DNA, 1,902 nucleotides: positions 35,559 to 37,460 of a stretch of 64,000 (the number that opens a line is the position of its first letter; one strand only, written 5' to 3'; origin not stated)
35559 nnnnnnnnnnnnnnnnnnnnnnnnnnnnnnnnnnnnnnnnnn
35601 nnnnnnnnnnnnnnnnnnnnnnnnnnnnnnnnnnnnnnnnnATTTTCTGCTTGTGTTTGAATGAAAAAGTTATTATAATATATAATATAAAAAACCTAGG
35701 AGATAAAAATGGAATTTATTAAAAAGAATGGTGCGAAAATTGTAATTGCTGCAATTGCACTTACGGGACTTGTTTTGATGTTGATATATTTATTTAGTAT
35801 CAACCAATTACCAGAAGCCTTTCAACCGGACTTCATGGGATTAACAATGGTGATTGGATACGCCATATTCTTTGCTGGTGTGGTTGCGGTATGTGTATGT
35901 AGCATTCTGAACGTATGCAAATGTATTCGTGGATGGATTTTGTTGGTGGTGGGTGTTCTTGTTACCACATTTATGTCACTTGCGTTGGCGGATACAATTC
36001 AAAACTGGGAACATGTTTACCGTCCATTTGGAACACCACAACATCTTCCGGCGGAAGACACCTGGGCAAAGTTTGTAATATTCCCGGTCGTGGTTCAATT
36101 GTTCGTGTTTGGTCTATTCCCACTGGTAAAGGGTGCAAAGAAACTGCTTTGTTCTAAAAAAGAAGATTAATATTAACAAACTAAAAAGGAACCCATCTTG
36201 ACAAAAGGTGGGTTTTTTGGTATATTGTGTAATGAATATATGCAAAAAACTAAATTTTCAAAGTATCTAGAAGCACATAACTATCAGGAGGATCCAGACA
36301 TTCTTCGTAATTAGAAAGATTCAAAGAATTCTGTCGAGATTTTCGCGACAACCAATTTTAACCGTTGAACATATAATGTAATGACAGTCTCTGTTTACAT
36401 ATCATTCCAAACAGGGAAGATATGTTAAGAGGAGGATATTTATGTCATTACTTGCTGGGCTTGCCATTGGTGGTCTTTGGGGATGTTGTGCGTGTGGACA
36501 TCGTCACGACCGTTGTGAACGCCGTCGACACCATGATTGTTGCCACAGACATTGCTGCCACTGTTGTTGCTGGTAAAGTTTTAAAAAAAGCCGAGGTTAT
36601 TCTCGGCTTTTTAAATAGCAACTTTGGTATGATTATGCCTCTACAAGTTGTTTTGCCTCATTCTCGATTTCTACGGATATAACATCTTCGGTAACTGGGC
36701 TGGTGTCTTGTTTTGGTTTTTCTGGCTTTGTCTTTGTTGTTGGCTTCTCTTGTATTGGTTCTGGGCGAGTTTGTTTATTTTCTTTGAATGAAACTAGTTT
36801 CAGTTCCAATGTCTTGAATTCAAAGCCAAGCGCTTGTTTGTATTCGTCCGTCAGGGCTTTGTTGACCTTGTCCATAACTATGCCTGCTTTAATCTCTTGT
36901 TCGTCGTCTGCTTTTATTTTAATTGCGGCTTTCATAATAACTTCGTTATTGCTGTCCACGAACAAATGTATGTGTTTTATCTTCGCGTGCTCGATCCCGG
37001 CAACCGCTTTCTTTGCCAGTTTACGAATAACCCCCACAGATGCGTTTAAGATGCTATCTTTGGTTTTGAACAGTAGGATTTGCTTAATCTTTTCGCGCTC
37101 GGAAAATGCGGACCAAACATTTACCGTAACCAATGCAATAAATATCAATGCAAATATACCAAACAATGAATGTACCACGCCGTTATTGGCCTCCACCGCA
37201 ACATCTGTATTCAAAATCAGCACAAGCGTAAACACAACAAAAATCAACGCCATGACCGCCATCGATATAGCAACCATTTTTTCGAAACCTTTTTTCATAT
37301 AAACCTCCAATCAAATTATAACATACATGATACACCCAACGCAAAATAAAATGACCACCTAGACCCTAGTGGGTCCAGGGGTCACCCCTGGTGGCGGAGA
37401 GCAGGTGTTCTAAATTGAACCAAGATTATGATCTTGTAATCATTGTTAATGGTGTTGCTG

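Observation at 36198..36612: Unannotated 44-codon Cys/His-rich peptide gene with its own promoter, a long 5' UTR and a terminator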

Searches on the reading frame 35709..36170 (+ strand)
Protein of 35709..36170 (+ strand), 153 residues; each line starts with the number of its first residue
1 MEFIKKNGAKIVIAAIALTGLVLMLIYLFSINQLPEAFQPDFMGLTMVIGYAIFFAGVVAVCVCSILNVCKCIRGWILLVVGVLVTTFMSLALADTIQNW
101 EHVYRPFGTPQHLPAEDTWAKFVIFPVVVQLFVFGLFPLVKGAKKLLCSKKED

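Call 6: search_protein_families(library=ncbifam, proteins=[window:35709-36170:+], max_evalue=1)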
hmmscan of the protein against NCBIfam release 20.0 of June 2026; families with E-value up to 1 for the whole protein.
window:35709-36170:+ (153 aa): 0 families

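Call 7: search_protein_families(library=pfam, proteins=[window:35709-36170:+], max_evalue=1)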
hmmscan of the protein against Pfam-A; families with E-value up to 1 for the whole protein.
window:35709-36170:+ (153 aa): 2 families
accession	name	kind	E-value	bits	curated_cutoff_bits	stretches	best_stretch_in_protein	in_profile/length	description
PF19529.4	DUF6057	-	0.033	13.5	29.8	1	15-139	125-251/569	Family of unknown function (DUF6057)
PF17934.6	TetR_C_26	-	0.25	12.2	25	1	83-107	18-42/109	Tetracyclin repressor-like, C-terminal domain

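Call 14: find_encoding_contigs(protein=window:35709-36170:+, flank=6000, max_places=10)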
Protein window:35709-36170:+ (153 aa): 5 contigs read that carry it; 3 places shown.
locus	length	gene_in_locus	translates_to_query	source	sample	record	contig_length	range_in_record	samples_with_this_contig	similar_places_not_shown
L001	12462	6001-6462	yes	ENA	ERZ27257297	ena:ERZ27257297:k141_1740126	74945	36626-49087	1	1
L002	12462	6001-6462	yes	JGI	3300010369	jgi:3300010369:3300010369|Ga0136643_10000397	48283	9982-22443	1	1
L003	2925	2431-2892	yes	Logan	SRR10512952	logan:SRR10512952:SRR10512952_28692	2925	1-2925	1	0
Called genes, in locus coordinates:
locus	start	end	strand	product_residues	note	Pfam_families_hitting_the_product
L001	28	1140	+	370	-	-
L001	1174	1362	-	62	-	PF01381:HTH_3, PF12844:HTH_19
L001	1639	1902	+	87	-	PF07873:YabP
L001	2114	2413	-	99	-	PF02575:YbaB_DNA_bd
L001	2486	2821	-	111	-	-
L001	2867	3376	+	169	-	PF13302:Acetyltransf_3, PF00583:Acetyltransf_1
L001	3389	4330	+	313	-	PF05496:RuvB_N (weak), PF13177:DNA_pol3_delta2, PF13173:AAA_14 (faint), PF13401:AAA_22 (faint), PF00004:AAA, PF13177:DNA_pol3_delta2, PF22608:DNAX_ATPase_lid, PF12169:DNA_pol3_gamma3 (weak)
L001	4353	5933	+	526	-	PF00749:tRNA-synt_1c, PF19269:Anticodon_2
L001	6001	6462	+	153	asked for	-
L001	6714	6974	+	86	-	-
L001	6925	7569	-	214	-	-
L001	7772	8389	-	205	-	-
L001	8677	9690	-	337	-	-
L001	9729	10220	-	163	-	-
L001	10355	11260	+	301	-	PF02811:PHP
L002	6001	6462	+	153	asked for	-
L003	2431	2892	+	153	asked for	-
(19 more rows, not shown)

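Call 41: find_homologous_proteins(query=window:35709-36170:+, max_evalue=1)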
Query window:35709-36170:+ (153 aa): 2 proteins with E <= 1 among 96 candidates.
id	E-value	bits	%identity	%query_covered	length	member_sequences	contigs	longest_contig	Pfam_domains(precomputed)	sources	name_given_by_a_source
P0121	3.4e-95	334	100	100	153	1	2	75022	-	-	-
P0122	1.4e-38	150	47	100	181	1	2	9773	-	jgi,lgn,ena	-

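Call 42: find_encoding_contigs(protein=P0122, flank=8000, max_places=4)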
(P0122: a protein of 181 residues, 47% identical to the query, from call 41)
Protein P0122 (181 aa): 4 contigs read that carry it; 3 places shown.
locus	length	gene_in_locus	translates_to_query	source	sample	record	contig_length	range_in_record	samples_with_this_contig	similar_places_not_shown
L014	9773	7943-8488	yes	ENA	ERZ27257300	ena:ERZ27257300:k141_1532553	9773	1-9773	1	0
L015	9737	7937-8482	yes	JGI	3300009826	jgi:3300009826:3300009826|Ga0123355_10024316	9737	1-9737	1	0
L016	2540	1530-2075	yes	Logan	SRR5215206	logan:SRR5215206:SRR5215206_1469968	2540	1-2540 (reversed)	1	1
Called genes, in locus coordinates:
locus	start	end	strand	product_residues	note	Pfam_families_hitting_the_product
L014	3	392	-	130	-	?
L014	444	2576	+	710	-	PF03477:ATP-cone, PF13597:NRDD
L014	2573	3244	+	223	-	PF13353:Fer4_12 (weak), PF04055:Radical_SAM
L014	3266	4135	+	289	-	PF02811:PHP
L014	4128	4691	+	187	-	PF14527:LAGLIDADG_WhiA, PF02650:HTH_WhiA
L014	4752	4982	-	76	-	-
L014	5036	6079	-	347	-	PF13421:Band_7_1, PF01145:Band_7, PF12773:DZR (weak)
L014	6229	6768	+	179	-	-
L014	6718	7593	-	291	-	PF00126:HTH_1, PF03466:LysR_substrate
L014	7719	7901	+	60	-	-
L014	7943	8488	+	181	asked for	-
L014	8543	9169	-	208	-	PF01813:ATP-synt_D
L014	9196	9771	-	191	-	?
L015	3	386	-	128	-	?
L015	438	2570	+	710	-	PF03477:ATP-cone, PF13597:NRDD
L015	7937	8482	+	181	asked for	-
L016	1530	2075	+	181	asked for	-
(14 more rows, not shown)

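Call 47: search_protein_families(library=phrogs, proteins=[window:35709-36170:+], max_evalue=0.1)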
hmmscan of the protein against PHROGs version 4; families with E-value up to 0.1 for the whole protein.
window:35709-36170:+ (153 aa): 0 families

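Call 48: search_protein_families(library=padloc, proteins=[window:35709-36170:+], max_evalue=0.1)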
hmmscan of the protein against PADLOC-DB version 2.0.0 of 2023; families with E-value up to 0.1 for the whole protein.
window:35709-36170:+ (153 aa): 0 families

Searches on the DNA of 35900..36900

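Call 3: search_rna_families(source=window, start=35900, end=36900, threshold=evalue, max_evalue=10, show_alignments=3)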
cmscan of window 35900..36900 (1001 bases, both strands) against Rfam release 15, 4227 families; matches with E-value up to 10: 12.
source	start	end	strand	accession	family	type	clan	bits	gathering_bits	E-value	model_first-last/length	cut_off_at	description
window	36577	36714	-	RF02053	STnc430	Gene; sRNA;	-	32.3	47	0.0053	1-162/162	no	Enterobacterial sRNA STnc430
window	36582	36674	-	RF02891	AgrB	Gene; antisense;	-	25.9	40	0.066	1-84/84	no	ArsR-gov region gene B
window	36581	36662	-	RF00368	sroB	Gene; sRNA;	-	25.3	44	0.99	1-83/83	no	sroB RNA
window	36571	36664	+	RF02898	AaHKsRNA20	Gene; sRNA;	-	20.7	43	2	1-77/77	no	Aggregatibacter sRNA 20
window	36553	36654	+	RF01770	rimP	Cis-reg; leader;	-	19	47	2.9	1-102/102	no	Gammaprotebacteria rimP leader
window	36585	36612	+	RF02891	AgrB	Gene; antisense;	-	18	40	3.7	55-81/84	no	ArsR-gov region gene B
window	36195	36264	+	RF03035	nqrA-Marinomonas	Gene; sRNA;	-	17.7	95.5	6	1-134/134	no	nqrA-Marinomonas RNA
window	36389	36429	-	RF00847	mir-62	Gene; miRNA;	-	17.4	70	3.2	1-58/58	no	mir-62 microRNA precursor family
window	36133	36221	+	RF01859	Phe_leader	Cis-reg; leader;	-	16.7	55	8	1-125/125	no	Phenylalanine leader peptide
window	36564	36623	+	RF03831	mir-627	Gene; miRNA;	-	16.6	86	2.3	1-87/87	no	mir-627 microRNA precursor family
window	36177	36219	-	RF04343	Plastid-psbA-2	Cis-reg;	CL00153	15.7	55.8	9.2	1-60/60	no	Plastid-psbA-2 3UTR RNA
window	36190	36214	-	RF01329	CRISPR-DR15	Gene; CRISPR;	-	15.3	36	7.8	6-32/37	no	CRISPR RNA direct repeat element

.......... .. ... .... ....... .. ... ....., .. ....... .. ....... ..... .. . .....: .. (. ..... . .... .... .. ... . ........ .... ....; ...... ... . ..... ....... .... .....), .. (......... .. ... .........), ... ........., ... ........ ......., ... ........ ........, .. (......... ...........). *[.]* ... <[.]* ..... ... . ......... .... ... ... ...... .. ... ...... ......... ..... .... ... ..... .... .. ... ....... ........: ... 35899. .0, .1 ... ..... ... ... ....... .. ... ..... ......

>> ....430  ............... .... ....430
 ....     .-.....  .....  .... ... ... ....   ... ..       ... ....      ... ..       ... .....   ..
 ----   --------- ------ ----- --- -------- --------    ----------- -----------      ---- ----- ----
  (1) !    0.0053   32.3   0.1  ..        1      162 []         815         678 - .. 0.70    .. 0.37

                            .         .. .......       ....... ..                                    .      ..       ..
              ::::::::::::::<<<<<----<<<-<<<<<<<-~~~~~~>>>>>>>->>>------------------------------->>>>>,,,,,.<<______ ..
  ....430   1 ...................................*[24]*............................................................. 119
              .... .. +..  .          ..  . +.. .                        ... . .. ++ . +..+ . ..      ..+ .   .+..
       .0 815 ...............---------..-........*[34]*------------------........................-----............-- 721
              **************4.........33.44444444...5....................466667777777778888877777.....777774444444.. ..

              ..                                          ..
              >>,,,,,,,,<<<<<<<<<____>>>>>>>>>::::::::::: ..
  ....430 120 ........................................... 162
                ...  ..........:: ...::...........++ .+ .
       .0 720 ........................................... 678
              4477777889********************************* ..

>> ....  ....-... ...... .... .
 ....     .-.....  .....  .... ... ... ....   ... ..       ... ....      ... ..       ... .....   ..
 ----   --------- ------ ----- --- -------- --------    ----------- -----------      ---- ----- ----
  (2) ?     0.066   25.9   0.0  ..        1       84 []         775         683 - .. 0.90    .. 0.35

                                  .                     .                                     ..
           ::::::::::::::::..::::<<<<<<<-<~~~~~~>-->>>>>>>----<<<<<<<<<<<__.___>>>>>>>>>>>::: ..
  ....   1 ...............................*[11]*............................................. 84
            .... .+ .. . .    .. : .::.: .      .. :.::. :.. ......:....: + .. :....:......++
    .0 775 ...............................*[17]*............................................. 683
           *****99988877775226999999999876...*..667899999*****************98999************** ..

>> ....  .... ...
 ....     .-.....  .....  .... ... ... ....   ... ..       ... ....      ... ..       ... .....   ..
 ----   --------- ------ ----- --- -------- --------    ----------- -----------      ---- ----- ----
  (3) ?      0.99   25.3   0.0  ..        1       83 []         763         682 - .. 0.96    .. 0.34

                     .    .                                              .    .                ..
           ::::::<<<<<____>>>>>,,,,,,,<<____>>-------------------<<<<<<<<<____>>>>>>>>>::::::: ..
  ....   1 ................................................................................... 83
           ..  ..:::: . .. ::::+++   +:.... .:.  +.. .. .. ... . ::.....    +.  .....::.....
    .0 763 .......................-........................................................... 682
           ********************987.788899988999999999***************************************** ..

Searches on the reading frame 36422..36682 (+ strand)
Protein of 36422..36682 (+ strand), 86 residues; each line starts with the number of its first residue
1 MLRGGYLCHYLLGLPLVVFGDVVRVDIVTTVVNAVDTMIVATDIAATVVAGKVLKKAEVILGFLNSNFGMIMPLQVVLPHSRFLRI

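Call 47: search_protein_families(library=phrogs, proteins=[window:36422-36682:+], max_evalue=0.1)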
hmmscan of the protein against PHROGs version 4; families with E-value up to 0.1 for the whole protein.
window:36422-36682:+ (86 aa): 0 families

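Call 48: search_protein_families(library=padloc, proteins=[window:36422-36682:+], max_evalue=0.1)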
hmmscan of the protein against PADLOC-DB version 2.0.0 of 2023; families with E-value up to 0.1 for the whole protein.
window:36422-36682:+ (86 aa): 0 families

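Call 64: search_protein_families(library=pfam, proteins=[window:36422-36682:+], max_evalue=1)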
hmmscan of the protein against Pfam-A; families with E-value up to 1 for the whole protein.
window:36422-36682:+ (86 aa): 0 families

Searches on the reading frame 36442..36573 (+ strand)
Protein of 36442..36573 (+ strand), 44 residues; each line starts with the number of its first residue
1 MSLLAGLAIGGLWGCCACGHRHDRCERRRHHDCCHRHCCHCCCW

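Call 6: search_protein_families(library=ncbifam, proteins=[window:36442-36573:+], max_evalue=1)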
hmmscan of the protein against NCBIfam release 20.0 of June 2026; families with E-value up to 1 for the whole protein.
seq(44 aa): 0 families

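Call 7: search_protein_families(library=pfam, proteins=[window:36442-36573:+], max_evalue=1)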
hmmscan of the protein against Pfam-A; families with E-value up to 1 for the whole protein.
seq(44 aa): 0 families

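Call 8: find_encoding_contigs(protein=window:36442-36573:+, flank=5000)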
Protein seq(44 aa) (44 aa): no gene with exactly this product is on record in the collection.

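Call 12: find_homologous_proteins(query=window:36442-36573:+, max_evalue=10)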
Query seq(44 aa): no candidate shares three 5-residue words with the query. No homologue found.

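Call 19: search_protein_representatives(protein=window:36442-36573:+)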
Query: 44 residues. Proteins with E-value up to 0.001 (for the whole library): 0; up to 1e-10: 0; up to 1e-30: 0. The best 0 are listed.

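Call 39: search_dna_similar(query=window:36442-36573:+, collection=plasmids, mode=protein, max_evalue=10)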
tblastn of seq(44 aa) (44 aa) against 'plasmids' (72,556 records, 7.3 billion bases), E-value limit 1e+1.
No match.

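Call 40: search_dna_similar(query=window:36442-36573:+, collection=phages, mode=protein, max_evalue=10)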
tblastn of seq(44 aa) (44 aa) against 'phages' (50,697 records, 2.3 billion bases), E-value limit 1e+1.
No match.

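Call 46: search_solved_structures(query=window:36442-36573:+, max_evalue=10, show_alignments=3)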
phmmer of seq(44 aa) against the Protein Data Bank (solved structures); distinct sequences matched with E-value up to 10: 0.

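Call 47: search_protein_families(library=phrogs, proteins=[window:36442-36573:+], max_evalue=0.1)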
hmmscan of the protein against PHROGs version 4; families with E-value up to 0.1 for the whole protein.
seq(44 aa): 0 families

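Call 48: search_protein_families(library=padloc, proteins=[window:36442-36573:+], max_evalue=0.1)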
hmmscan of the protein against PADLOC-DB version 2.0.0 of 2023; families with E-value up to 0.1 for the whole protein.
seq(44 aa): 0 families

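Call 59: predict_structure(protein=window:36442-36573:+)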
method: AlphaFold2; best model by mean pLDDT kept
length: 44 residues; sequences in the alignment: 1
mean_pLDDT: 54.9   pTM: 0.19
mean pLDDT of the five models: 54.9, 52.0, 50.4, 47.7, 44.3
residues with pLDDT >= 90: 0; 70-90: 0; 50-70: 36; < 50: 8
segments of 3 or more residues with pLDDT < 50: 1-3, 41-44
pLDDT, mean of each block of 10 residues (from residue 1): 52 54 59 58 46
secondary structure, 60 per line:
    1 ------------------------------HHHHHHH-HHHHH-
elements in order: H31-37 H39-43

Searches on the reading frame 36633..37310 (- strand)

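Call 6: search_protein_families(library=ncbifam, proteins=[window:36633-37310:-], max_evalue=1)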
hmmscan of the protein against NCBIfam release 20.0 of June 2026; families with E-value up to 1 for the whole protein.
window:36633-37310:- (225 aa): 1 family
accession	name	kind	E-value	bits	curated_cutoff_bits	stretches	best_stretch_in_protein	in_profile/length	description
TIGR03023.1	WcaJ_sugtrans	equivalog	0.11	11.8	410.75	1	12-156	26-172/453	undecaprenyl-phosphate glucose phosphotransferase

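Call 7: search_protein_families(library=pfam, proteins=[window:36633-37310:-], max_evalue=1)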
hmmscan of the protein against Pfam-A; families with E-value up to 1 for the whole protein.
window:36633-37310:- (225 aa): 4 families
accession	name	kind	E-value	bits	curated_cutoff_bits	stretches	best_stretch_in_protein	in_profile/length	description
PF08395.17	7tm_7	-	0.062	13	26.6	1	10-79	26-99/370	7tm Chemosensory receptor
PF03188.21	Cytochrom_B561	-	0.083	13.6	23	1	5-69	29-94/137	Eukaryotic cytochrome b561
PF20556.3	DUF6768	-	0.24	11.5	27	1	7-72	37-102/123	Family of unknown function (DUF6768)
PF14023.12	Bestrophin-like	-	0.56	10.2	32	1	18-72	5-59/232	Bestrophin-like domain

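Call 47: search_protein_families(library=phrogs, proteins=[window:36633-37310:-], max_evalue=0.1)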
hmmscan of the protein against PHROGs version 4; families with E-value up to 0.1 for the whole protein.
window:36633-37310:- (225 aa): 1 family
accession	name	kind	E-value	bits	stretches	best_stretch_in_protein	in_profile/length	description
phrog_5764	-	unknown function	0.0057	17.8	1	76-160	35-118/146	-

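Call 48: search_protein_families(library=padloc, proteins=[window:36633-37310:-], max_evalue=0.1)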
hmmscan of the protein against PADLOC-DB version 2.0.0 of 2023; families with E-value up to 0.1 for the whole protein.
window:36633-37310:- (225 aa): 0 families
